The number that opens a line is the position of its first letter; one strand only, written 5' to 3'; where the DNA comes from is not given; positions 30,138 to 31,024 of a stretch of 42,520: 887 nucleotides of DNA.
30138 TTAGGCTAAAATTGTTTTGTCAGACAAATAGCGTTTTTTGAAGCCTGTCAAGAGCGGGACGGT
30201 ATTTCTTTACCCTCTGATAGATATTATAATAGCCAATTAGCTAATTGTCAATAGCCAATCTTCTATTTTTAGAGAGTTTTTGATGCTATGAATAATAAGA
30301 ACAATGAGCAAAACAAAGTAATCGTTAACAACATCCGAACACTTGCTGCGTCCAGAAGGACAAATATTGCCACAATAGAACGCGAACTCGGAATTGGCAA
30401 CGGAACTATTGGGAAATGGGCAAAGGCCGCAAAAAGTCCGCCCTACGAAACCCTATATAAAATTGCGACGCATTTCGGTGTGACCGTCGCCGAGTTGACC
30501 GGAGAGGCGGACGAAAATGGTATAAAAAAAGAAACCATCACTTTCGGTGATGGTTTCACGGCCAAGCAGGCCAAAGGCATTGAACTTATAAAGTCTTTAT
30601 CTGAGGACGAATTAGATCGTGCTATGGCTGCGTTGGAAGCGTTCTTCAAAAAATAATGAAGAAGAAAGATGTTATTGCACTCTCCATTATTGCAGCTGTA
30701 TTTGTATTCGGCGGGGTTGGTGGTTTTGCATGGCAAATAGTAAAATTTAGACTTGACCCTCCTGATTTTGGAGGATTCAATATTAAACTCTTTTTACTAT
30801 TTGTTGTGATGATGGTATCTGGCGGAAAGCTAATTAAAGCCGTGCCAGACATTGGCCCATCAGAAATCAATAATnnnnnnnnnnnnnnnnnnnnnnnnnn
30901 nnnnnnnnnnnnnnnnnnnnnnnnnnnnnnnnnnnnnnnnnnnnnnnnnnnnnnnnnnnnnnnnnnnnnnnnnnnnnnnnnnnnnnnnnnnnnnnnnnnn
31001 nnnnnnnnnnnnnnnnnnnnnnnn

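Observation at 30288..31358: Membrane-anchored Mrr-type nuclease co-transcribed with the CI-like repressor and opposed by a convergent promoter and small ORF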

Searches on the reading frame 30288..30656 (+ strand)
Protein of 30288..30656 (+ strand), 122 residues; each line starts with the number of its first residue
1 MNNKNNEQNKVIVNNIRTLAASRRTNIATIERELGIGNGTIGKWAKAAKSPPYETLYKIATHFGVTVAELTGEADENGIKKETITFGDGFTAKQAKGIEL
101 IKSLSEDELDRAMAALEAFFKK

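Call 3: search_protein_families(library=pfam, proteins=[window:30288-30656:+], max_evalue=0.01)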
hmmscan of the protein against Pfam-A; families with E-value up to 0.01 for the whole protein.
window:30288-30656:+ (122 aa): 3 families
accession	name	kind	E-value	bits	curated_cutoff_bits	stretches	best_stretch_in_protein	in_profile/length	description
PF01381.28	HTH_3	-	3.8e-06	27.3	23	1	28-70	13-55/55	Helix-turn-helix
PF13443.12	HTH_26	-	5e-05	23.9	22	1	15-70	1-57/63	Cro/C1-type HTH DNA-binding domain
PF01476.26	LysM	-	0.005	17.2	20.9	0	54-71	7-24/43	LysM domain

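Call 4: search_protein_families(library=phrogs, proteins=[window:30288-30656:+], max_evalue=0.01)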
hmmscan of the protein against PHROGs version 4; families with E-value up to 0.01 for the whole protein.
window:30288-30656:+ (122 aa): 7 families
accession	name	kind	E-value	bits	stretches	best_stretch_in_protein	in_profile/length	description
phrog_8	-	transcription regulation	1.6e-14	55.1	1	4-96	69-150/346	transcriptional regulator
phrog_4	-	transcription regulation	9.1e-07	29.2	1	5-91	126-205/400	transcriptional repressor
phrog_2967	-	transcription regulation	1.5e-05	25.6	1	7-77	6-76/225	transcriptional regulator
phrog_3037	-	transcription regulation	5.3e-05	24.1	1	7-111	13-118/189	transcriptional repressor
phrog_3949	-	transcription regulation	0.00011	23.2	1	22-70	23-72/161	transcriptional repressor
phrog_18248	-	transcription regulation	0.00011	22.4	1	12-69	3-58/264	transcriptional regulator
phrog_2439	-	transcription regulation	0.0023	17.9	1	10-88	6-82/367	transcriptional regulator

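Call 5: search_protein_families(library=padloc, proteins=[window:30288-30656:+], max_evalue=0.01)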
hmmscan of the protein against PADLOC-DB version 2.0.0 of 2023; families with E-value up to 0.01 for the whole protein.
window:30288-30656:+ (122 aa): 6 families
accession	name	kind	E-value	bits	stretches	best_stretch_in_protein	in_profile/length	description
PDLC04142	capH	-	6.6e-05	21.9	1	12-118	7-97/103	capH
PDLC04775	PDC-M69A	-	0.00014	20.3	1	11-106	7-102/113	-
PDLC03947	RmrA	-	0.0013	15.6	1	2-95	2-93/383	-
PDLC03951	RmrA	-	0.002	15.2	1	28-77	25-74/400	-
PDLC03954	RmrA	-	0.0031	14.5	1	7-84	6-82/380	-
PDLC03952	RmrA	-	0.0085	13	1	4-83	15-94/395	-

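Call 6: search_protein_families(library=ncbifam, proteins=[window:30288-30656:+], max_evalue=0.01)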
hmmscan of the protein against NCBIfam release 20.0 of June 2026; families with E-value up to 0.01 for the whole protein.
window:30288-30656:+ (122 aa): 1 family
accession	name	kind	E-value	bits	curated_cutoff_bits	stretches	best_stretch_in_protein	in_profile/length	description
NF041951.1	phage_RstR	subfamily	1.9e-05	24.9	80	1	29-83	20-75/108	RstR family transcriptional repressor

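Call 70: find_homologous_proteins(query=window:30288-30653:+, max_evalue=0.001)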
Query window:30288-30653:+ (122 aa): 45 proteins with E <= 0.001 among 62 candidates.
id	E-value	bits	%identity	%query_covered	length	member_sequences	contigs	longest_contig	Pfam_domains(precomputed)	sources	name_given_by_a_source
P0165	1.2e-71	256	100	100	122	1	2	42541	PF01381.29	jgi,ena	jgi:transcriptional regulator with XRE-family HTH domain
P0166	8.7e-71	253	99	100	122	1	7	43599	PF01381.29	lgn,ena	-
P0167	4.4e-65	235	95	90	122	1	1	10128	PF01381.29,PF13443.13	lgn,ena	-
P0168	3.0e-60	219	87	100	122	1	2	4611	PF01381.29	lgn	-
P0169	5.1e-59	215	86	100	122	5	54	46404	PF01381.29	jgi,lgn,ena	jgi:transcriptional regulator with XRE-family HTH domain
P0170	1.4e-58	214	85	100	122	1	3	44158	PF01381.29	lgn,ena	-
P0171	3.8e-58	212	85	100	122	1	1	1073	PF01381.29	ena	-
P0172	1.2e-56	208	86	100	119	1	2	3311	PF01381.29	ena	-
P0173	1.1e-48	182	74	98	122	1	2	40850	PF01381.29,PF13443.13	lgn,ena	-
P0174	1.3e-44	169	82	65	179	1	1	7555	PF12844.14,PF01381.29,PF13443.13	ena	-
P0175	8.3e-44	166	72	98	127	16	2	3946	PF01381.29,PF13443.13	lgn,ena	-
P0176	1.4e-43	166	92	70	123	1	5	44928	PF01381.29,PF13443.13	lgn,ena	-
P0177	1.9e-43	165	90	72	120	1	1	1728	PF01381.29,PF13443.13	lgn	-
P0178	2.2e-43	165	92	70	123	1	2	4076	PF01381.29,PF13443.13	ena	-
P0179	2.3e-43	165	93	69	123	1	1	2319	PF01381.29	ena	-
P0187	6.4e-41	157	92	59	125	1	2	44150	PF01381.29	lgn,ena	-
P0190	2.3e-37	146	81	72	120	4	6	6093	PF01381.29,PF13443.13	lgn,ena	-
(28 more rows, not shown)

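Call 73: find_encoding_contigs(protein=P0176, flank=5000, max_places=3)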
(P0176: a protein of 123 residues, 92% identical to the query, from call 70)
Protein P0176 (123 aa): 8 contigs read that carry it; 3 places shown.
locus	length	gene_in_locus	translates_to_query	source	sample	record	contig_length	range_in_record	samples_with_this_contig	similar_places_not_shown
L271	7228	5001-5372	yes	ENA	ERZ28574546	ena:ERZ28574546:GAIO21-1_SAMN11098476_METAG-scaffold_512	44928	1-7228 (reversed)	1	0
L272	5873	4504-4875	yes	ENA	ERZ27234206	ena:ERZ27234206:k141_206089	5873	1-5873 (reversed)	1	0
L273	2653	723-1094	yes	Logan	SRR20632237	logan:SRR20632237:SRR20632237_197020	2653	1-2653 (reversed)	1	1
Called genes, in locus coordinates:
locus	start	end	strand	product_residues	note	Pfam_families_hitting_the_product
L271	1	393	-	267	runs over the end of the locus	PF01695:IstB_IS21, PF00308:Bac_DnaA (weak), PF20720:nSTAND3 (weak)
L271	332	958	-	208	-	-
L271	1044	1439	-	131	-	PF00436:SSB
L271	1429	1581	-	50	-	-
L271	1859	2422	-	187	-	-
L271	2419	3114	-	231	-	-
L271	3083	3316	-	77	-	-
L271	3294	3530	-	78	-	-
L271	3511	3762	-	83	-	PF14090:HTH_39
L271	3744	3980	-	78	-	-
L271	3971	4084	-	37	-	-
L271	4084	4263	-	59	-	-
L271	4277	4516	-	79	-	-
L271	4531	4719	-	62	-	PF01381:HTH_3, PF13443:HTH_26 (weak)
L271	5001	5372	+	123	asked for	PF01381:HTH_3 (weak), PF13443:HTH_26 (faint)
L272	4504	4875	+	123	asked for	PF01381:HTH_3 (weak), PF13443:HTH_26 (faint)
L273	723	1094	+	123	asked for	PF01381:HTH_3 (weak), PF13443:HTH_26 (faint)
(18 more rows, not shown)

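Call 74: find_encoding_contigs(protein=P0187, flank=5000, max_places=2)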
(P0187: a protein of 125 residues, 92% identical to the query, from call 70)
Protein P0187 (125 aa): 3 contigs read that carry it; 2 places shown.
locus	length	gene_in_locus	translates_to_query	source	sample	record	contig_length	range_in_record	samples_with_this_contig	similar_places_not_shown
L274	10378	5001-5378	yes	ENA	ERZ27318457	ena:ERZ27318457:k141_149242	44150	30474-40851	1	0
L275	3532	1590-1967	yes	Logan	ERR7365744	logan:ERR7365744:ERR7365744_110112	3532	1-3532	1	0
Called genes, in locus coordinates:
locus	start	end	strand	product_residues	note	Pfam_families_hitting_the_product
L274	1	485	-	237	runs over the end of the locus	-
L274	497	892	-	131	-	PF00436:SSB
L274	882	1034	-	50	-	-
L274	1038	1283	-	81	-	PF01844:HNH (faint), PF14279:HNH_5 (weak)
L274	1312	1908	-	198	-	-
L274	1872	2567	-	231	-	-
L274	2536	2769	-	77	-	-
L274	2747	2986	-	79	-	-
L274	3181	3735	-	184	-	-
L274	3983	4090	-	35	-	-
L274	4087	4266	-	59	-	-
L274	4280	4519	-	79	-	-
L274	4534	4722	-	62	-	PF01381:HTH_3, PF13443:HTH_26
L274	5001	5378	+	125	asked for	PF01381:HTH_3 (weak)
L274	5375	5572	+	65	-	-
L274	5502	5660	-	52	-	-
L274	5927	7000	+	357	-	PF12773:DZR (weak), PF13240:Zn_Ribbon_1 (faint)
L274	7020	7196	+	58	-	-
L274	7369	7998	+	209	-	PF01381:HTH_3 (weak)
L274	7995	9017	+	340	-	PF00589:Phage_integrase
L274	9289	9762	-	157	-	PF25223:DUF7841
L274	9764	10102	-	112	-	-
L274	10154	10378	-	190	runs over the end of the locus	-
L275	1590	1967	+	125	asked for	PF01381:HTH_3 (weak)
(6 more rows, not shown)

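Call 75: find_encoding_contigs(protein=P0173, flank=5000, max_places=2)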
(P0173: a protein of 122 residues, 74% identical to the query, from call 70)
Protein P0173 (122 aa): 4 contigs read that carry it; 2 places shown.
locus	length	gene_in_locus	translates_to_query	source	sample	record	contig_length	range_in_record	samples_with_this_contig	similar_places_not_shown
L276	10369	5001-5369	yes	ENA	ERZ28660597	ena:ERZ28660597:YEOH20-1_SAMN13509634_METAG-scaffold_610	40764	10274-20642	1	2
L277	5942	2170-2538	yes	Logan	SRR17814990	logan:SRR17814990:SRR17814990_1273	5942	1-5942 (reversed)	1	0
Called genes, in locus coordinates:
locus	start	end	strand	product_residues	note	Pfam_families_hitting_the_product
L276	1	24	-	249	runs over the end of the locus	-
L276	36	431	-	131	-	PF00436:SSB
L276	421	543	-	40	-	-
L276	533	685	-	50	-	-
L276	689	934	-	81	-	PF01844:HNH (faint)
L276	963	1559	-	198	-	-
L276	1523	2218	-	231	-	-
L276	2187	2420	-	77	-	-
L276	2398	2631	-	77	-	-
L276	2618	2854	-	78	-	PF14090:HTH_39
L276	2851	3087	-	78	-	-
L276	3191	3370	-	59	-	-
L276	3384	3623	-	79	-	-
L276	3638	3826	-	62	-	PF01381:HTH_3, PF13443:HTH_26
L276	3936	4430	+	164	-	-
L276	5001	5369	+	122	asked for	PF01381:HTH_3 (weak), PF13443:HTH_26 (faint)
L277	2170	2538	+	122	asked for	PF01381:HTH_3 (weak), PF13443:HTH_26 (faint)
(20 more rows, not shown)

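Call 78: find_encoding_contigs(protein=P0190, flank=5000, max_places=4)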
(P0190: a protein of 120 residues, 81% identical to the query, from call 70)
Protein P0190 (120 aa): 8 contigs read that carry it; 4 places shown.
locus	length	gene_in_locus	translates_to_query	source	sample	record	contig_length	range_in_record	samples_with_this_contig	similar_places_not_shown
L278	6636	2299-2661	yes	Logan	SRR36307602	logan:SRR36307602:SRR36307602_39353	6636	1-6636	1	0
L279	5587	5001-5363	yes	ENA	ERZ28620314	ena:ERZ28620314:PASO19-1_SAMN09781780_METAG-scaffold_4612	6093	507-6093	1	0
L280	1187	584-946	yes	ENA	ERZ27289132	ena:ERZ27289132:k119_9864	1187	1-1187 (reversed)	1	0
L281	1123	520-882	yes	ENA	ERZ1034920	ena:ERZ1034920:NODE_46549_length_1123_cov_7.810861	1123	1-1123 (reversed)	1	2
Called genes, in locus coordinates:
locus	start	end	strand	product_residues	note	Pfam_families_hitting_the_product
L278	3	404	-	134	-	?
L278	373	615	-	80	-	-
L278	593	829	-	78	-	-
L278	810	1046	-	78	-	PF14090:HTH_39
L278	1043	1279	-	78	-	-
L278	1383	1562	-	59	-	-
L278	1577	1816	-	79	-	-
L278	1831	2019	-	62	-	PF01381:HTH_3, PF13443:HTH_26 (weak)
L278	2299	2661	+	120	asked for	PF13443:HTH_26 (faint), PF01381:HTH_3 (weak)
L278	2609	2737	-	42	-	-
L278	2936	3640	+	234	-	PF13240:Zn_Ribbon_1 (faint), PF13248:Zn_ribbon_3 (faint), PF12773:DZR (faint)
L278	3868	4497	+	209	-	PF01381:HTH_3 (weak)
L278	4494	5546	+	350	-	PF00589:Phage_integrase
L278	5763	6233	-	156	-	PF25223:DUF7841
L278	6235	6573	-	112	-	-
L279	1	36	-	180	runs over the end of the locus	?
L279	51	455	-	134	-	PF00436:SSB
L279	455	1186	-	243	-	-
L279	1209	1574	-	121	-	-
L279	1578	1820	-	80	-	PF01844:HNH (faint)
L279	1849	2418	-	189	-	-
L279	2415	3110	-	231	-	-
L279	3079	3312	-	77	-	-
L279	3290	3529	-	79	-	-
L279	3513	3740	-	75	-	PF14090:HTH_39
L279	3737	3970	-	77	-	-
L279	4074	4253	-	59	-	-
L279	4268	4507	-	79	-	-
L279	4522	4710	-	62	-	PF01381:HTH_3, PF13443:HTH_26 (weak)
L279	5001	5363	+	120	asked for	PF13443:HTH_26 (faint), PF01381:HTH_3 (weak)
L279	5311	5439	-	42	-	-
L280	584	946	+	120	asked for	PF13443:HTH_26 (faint), PF01381:HTH_3 (weak)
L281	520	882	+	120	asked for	PF13443:HTH_26 (faint), PF01381:HTH_3 (weak)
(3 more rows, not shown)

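Call 91: search_solved_structures(query=A7, max_evalue=0.01, show_alignments=0)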
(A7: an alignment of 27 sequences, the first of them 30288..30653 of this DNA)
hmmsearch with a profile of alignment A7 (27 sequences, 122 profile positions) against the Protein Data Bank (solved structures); distinct sequences matched with E-value up to 0.01: 26.
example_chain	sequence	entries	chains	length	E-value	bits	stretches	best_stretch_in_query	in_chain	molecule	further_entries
5byo_A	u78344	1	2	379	2.9e-08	37.1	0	9-71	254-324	dTor_12x31L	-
3bs3_A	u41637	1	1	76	2.1e-07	34.3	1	5-71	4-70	Putative DNA-binding protein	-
3omt_A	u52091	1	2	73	3.4e-07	33.6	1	8-71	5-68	uncharacterized protein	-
4ich_A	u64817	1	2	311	2.5e-06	30.8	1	15-76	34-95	Transcriptional regulator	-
4yxz_A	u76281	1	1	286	2.7e-06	30.7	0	11-71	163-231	dTor_9x31L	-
3op9_A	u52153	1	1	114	9.6e-06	28.9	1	12-79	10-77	Pli0006 protein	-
2kpj_A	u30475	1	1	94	0.00014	25.2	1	7-89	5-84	SOS-response transcriptional repressor, LexA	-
6rnz_A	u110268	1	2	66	0.00016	25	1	14-71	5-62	HTH-type transcriptional regulator DdrOC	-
3qq6_A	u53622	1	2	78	0.00016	25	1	9-77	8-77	HTH-type transcriptional regulator sinR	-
6jq1_A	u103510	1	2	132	0.00038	23.8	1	13-71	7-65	Transcriptional regulator, XRE family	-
5tn0_A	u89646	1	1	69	0.00038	23.8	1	13-77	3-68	HTH-type transcriptional regulator SinR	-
6rmq_A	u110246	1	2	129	0.00064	23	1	14-71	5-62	HTH-type transcriptional regulator DdrOC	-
6rnx_A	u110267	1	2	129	0.00067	23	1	14-71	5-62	HTH-type transcriptional regulator DdrOC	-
1b0n_A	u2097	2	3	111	0.0008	22.7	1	13-78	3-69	PROTEIN (SINR PROTEIN) | HTH-TYPE TRANSCRIPTIONAL REGULATOR SINR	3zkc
1per_L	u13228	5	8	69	0.00086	22.6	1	22-76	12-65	PROTEIN (434 REPRESSOR) | 434 REPRESSOR | REPRESSOR PROTEIN CI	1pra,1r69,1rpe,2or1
9iaq_A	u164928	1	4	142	0.0066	19.8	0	16-78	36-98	HTH cro/C1-type domain-containing protein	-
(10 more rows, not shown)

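Call 96: predict_structure(alignment_id=A7)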
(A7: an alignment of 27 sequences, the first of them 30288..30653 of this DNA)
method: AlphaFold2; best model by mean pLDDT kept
length: 122 residues; sequences in the alignment: 27
mean_pLDDT: 72.7   pTM: 0.55
mean pLDDT of the five models: 72.7, 71.8, 68.7, 67.3, 66.3
residues with pLDDT >= 90: 29; 70-90: 48; 50-70: 21; < 50: 24
segments of 3 or more residues with pLDDT < 50: 75-94
pLDDT, mean of each block of 10 residues (from residue 1): 69 91 90 91 87 89 84 49 37 52 68 70 49
secondary structure, 60 per line:
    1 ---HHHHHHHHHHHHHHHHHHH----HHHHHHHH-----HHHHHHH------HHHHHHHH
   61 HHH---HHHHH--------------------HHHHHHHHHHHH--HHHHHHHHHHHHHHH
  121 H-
elements in order: H4-22 H27-34 H40-46 H53-63 H67-71 H92-103 H106-121

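Call 98: fold_search(model_id=the predicted structure, library=pdb)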
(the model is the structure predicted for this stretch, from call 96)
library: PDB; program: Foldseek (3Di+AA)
matches with E <= 10: 334; with E <= 0.001: 0
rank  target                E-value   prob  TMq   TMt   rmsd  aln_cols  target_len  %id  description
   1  2kpj_MODEL_1_A        1.1e-02  1.00  0.48  0.60   6.7        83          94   17  Solution Structure Of Protein SOS-response transcriptional repressor, LexA From Eubacterium rectale. Northeast (released 2009-11-17)
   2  3op9                  1.4e-02  1.00  0.44  0.49   8.4       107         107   16  Crystal structure of transcriptional regulator from Listeria innocua (released 2010-09-15)
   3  1y9q                  2.2e-02  1.00  0.47  0.33   2.8        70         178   20  Crystal Structure of HTH_3 family Transcriptional Regulator from Vibrio cholerae (released 2005-01-04)
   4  6rnx_A                3.4e-02  1.00  0.42  0.41   8.2        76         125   17  Crystal structure of the essential repressor DdrO from radiation-resistant Deinococcus bacteria (Deinococcus deserti) (released 2019-10-09)
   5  3vk0_B                4.5e-02  1.00  0.46  0.63   2.0        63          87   16  Crystal Structure of hypothetical transcription factor NHTF from Neisseria (released 2012-03-14)
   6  1b0n_A                4.8e-02  1.00  0.50  0.57   7.3       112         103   12  SINR PROTEIN/SINI PROTEIN COMPLEX (released 1999-01-13)
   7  6rmq_A                7.0e-02  0.98  0.42  0.42  10.9       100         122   17  Crystal structure of a selenomethionine-substituted A70M I84M mutant of the essential repressor DdrO from radiation re (released 2019-10-09)
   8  6jq1_A                7.8e-02  1.00  0.42  0.40   7.3        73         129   20  Crystal Structure of DdrO from Deinococcus geothermalis (released 2019-08-28)
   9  6jq1_B                7.8e-02  0.98  0.42  0.40  10.7       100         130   18  Crystal Structure of DdrO from Deinococcus geothermalis (released 2019-08-28)
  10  6rnx_B                9.8e-02  0.97  0.41  0.40  10.9       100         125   15  Crystal structure of the essential repressor DdrO from radiation-resistant Deinococcus bacteria (Deinococcus deserti) (released 2019-10-09)
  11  5d4z_3                9.8e-02  0.97  0.42  0.50   8.9       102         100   22  Crystal structure of Repressor from Salmonella-temperate phage (released 2016-04-27)
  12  4ob4_A                1.0e-01  1.00  0.43  0.70   2.6        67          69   19  Structure of the S. venezulae BldD DNA-binding domain (released 2014-11-19)
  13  5d4z_H                1.0e-01  0.96  0.41  0.47   8.4       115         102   19  Crystal structure of Repressor from Salmonella-temperate phage (released 2016-04-27)
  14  5fd4_A                1.0e-01  0.96  0.41  0.18  15.9       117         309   15  Crystal Structure of ComR from Streptococcus suis (released 2016-11-02)
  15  6b9r_A                1.1e-01  1.00  0.42  0.13   2.6        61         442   20  Streptomyces albus HEPD with substrate 2-hydroxyethylphosphonate (2-HEP) and Fe(II) bound (released 2017-12-20)
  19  9iaq_D                1.5e-01  0.97  0.47  0.50   9.4       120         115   16  Arbitrium controls lysis-lysogeny through the activation of a small antirepressor protein in the majority of arbitrium (released 2026-01-14)
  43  9iaq_B                3.7e-01  0.90  0.45  0.49   9.8       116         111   16  Arbitrium controls lysis-lysogeny through the activation of a small antirepressor protein in the majority of arbitrium (released 2026-01-14)
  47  9iaq_A                3.9e-01  0.97  0.42  0.45   5.6        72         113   21  Arbitrium controls lysis-lysogeny through the activation of a small antirepressor protein in the majority of arbitrium (released 2026-01-14)
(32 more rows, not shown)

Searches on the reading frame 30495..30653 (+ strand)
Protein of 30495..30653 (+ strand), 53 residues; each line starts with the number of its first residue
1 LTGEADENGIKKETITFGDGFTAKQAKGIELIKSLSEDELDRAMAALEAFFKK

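Call 38: search_protein_families(library=pfam, proteins=[window:30495-30653:+], max_evalue=10)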
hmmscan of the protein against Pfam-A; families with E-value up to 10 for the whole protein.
seq(53 aa): 0 families

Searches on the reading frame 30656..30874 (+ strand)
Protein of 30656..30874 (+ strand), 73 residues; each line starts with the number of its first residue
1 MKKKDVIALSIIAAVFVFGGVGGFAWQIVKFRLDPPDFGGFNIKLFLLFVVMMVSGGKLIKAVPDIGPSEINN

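Call 101: search_protein_families(library=pfam, proteins=[window:30656-30874:+], max_evalue=1)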
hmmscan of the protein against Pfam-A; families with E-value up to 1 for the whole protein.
seq(73 aa): 1 family
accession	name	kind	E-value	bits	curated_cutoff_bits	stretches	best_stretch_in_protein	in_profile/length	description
PF07043.18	DUF1328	-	0.1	13.4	27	1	9-30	6-27/39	Protein of unknown function (DUF1328)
